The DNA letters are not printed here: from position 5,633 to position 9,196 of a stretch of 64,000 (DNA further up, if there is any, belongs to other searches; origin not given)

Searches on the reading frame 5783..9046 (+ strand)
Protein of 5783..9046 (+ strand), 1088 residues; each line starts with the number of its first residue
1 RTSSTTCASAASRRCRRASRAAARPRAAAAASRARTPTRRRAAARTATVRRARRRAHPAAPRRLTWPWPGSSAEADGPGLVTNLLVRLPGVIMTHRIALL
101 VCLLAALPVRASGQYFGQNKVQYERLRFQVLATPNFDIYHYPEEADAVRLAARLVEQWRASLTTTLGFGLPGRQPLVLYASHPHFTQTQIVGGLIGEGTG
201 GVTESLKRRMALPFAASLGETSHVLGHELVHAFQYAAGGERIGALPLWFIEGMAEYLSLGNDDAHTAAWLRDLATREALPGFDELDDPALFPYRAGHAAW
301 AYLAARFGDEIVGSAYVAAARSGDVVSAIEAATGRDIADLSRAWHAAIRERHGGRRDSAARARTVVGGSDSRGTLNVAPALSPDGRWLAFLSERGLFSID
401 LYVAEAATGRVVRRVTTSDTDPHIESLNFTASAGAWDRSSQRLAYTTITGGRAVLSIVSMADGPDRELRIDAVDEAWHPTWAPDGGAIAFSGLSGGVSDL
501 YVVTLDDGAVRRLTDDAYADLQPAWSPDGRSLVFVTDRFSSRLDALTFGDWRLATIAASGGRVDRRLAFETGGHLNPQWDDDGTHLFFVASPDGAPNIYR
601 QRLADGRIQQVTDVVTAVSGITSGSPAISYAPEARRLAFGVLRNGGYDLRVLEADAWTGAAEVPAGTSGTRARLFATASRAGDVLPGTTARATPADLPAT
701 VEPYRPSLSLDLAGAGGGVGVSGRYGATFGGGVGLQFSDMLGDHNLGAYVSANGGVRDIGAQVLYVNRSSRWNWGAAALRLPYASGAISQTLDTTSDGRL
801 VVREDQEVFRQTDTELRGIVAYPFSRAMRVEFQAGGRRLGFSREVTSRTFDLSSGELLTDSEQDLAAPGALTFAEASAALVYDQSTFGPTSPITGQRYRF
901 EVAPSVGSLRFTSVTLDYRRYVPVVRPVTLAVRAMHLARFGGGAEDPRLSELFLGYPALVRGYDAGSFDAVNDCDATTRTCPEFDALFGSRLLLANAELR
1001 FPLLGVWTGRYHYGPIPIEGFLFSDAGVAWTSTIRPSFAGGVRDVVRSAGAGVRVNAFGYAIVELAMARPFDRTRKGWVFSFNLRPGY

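Call 68: search_protein_families(library=pfam, proteins=[window:5783-9046:+], max_evalue=0.0001)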
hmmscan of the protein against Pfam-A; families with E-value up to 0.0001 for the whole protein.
window:5783-9046:+ (1088 aa): 3 families
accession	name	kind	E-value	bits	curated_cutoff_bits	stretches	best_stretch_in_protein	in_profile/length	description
PF07676.18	PD40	-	4.7e-20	71.5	20.9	1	376-398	11-33/38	WD40-like Beta Propeller Repeat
PF01103.29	Omp85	-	2.3e-11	44.2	24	1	874-1076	115-311/325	Omp85 superfamily domain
PF04450.18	BSP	-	1.4e-05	25.4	23.8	1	220-265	101-142/207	Peptidase of plants and bacteria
